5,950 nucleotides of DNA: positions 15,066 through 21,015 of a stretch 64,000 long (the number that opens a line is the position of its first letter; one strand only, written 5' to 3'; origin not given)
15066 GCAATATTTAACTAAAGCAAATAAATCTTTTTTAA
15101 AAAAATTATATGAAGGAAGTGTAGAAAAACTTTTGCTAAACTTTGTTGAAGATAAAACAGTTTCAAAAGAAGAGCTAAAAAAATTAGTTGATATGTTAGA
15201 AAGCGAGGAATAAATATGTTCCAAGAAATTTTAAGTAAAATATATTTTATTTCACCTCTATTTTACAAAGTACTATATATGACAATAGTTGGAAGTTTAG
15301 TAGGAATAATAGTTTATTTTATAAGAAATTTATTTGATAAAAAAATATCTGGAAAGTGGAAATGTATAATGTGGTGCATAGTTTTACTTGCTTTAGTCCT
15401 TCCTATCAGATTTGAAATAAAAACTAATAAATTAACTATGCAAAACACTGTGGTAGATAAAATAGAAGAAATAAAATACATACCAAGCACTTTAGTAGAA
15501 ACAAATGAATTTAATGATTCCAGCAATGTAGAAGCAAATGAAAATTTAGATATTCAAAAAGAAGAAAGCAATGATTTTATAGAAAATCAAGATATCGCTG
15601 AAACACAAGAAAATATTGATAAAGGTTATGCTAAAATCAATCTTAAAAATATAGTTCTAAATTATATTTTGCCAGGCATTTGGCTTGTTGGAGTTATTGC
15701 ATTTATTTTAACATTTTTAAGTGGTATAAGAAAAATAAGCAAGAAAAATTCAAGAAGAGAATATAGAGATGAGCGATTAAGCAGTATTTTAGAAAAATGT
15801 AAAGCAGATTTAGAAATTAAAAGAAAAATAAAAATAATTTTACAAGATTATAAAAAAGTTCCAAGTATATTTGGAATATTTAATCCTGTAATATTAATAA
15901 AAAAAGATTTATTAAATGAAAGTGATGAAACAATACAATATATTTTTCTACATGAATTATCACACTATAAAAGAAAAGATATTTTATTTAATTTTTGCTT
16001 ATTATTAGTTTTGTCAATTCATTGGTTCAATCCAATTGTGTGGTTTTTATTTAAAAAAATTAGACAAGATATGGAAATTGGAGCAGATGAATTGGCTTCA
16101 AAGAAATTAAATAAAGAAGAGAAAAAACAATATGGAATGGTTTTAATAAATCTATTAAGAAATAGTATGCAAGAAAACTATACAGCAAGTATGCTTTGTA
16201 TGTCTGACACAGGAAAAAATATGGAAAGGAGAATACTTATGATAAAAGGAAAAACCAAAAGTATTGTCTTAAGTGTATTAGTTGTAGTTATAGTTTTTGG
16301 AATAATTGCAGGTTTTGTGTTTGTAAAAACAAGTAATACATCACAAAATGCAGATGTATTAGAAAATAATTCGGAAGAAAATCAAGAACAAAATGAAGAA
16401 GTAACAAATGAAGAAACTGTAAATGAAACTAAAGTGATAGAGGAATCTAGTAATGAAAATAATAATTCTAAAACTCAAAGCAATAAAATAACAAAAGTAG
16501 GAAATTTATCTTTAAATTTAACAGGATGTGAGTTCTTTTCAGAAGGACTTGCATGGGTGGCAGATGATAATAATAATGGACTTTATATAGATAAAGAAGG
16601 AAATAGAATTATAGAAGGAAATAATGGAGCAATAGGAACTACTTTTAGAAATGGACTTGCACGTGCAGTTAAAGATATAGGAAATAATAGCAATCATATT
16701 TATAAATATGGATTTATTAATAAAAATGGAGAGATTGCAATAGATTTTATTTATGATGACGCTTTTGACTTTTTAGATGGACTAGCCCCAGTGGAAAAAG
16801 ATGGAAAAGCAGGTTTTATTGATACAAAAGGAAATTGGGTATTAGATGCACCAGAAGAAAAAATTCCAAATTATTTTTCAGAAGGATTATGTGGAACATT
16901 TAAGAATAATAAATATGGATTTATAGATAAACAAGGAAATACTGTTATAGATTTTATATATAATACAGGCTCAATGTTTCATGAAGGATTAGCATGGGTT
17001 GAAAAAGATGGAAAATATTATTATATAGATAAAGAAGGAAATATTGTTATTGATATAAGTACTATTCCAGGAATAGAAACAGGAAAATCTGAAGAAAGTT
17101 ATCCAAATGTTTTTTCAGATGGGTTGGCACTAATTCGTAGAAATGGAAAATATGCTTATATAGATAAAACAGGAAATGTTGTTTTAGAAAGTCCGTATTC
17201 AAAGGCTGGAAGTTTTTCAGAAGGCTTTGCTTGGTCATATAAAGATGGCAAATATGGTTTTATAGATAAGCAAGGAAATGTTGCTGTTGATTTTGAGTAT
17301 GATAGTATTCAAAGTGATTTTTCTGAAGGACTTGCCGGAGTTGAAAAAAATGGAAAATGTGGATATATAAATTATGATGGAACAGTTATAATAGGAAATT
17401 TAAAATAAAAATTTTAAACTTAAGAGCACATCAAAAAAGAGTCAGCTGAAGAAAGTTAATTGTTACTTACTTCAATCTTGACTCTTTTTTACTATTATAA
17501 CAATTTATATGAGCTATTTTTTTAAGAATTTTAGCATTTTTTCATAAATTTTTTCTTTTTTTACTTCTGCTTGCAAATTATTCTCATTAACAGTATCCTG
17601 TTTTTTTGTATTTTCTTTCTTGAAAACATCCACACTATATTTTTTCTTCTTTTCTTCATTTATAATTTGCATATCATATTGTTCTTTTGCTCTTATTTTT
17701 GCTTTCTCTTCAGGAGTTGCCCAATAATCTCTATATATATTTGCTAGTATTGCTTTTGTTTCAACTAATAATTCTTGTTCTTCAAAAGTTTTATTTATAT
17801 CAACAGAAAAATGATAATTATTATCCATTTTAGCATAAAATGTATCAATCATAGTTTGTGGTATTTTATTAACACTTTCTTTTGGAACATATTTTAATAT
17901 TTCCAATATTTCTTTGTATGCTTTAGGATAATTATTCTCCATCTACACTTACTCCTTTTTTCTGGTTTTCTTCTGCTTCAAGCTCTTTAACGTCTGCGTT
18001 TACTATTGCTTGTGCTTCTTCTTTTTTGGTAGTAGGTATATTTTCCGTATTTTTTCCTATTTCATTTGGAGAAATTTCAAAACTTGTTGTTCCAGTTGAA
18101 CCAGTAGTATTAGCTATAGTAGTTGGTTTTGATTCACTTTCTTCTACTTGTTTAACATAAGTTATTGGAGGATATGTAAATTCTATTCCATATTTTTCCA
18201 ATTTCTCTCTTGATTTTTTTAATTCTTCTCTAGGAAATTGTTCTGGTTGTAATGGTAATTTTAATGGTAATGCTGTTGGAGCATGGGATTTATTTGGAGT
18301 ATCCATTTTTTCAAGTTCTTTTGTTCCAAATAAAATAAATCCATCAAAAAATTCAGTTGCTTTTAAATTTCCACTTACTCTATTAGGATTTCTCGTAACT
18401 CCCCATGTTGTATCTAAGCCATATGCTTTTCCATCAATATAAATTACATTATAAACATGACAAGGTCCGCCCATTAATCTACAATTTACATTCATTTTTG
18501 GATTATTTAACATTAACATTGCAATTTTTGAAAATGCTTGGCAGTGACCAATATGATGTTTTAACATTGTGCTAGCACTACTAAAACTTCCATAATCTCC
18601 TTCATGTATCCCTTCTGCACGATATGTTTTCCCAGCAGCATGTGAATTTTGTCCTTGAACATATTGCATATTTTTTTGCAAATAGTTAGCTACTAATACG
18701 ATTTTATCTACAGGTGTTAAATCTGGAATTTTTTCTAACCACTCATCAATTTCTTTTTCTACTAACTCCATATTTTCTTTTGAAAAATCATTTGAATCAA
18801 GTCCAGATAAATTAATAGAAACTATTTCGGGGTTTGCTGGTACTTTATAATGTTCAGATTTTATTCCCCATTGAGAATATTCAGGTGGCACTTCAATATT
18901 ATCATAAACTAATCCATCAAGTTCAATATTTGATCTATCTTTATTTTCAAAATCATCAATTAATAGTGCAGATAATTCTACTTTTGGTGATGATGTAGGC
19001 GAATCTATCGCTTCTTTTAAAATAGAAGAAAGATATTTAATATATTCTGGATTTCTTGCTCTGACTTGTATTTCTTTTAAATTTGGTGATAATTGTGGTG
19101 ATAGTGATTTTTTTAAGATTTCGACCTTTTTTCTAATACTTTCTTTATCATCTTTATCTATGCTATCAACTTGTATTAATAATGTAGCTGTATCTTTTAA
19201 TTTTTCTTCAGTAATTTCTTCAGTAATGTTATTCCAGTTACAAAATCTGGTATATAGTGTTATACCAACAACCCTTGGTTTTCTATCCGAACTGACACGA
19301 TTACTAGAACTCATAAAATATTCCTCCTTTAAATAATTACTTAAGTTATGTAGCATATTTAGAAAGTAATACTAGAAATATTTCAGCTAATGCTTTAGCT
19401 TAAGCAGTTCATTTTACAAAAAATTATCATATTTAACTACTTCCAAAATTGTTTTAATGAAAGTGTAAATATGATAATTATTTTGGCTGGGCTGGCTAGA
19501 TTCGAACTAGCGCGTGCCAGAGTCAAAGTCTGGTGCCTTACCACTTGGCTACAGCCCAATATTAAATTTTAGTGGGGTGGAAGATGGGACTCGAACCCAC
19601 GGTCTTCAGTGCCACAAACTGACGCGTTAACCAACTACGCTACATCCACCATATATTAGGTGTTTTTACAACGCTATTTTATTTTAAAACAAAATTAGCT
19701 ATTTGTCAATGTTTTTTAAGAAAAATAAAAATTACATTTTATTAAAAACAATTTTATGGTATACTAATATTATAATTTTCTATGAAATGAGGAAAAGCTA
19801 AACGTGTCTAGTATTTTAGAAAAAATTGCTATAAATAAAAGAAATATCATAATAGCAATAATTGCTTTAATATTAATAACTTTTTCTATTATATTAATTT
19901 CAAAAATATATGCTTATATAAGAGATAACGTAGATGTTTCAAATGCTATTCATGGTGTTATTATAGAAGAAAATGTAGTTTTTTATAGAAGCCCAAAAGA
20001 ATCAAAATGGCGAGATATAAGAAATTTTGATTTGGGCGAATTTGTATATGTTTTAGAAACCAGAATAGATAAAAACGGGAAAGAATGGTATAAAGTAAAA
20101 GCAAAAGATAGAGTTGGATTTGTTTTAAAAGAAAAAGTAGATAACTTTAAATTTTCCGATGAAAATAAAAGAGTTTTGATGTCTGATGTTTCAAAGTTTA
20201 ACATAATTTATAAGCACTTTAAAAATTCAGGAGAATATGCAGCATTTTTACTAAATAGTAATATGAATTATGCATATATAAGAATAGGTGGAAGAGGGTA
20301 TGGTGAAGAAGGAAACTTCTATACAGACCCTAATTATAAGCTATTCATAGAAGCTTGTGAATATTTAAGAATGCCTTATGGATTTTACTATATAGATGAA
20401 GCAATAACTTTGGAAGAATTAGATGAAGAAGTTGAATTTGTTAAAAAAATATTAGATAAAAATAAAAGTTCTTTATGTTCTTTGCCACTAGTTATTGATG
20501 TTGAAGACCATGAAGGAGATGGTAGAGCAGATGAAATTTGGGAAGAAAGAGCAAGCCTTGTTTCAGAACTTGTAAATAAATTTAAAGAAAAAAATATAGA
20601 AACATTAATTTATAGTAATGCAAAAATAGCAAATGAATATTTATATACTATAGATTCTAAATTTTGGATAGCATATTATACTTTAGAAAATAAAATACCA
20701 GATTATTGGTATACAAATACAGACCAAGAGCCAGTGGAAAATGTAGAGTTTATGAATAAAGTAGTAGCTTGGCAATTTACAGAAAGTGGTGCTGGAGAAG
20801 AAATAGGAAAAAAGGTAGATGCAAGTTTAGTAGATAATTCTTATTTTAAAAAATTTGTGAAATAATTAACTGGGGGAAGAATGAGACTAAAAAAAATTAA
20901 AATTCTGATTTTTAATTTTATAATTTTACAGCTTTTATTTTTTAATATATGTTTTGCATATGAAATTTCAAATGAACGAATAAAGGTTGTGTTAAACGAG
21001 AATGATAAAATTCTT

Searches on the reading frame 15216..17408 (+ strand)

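Call 40: search_protein_families(library=pfam, proteins=[window:15216-17408:+], max_evalue=0.00001)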
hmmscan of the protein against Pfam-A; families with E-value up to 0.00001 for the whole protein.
window:15216-17408:+ (730 aa): 2 families
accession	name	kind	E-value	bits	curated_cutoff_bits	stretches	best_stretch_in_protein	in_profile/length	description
PF05569.17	Peptidase_M56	-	3.3e-55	187.8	31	1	18-343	2-296/296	BlaR1 peptidase M56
PF14903.11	WG_beta_rep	-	1.4e-53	179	25.6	4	680-715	1-35/35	WG containing repeat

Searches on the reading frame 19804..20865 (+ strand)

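Call 40: search_protein_families(library=pfam, proteins=[window:19804-20865:+], max_evalue=0.00001)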
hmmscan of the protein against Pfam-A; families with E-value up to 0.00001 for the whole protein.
window:19804-20865:+ (353 aa): 1 family
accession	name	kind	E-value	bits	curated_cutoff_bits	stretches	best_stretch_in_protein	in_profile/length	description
PF01183.26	Glyco_hydro_25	-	2.3e-08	35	27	1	169-330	29-176/180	Glycosyl hydrolases family 25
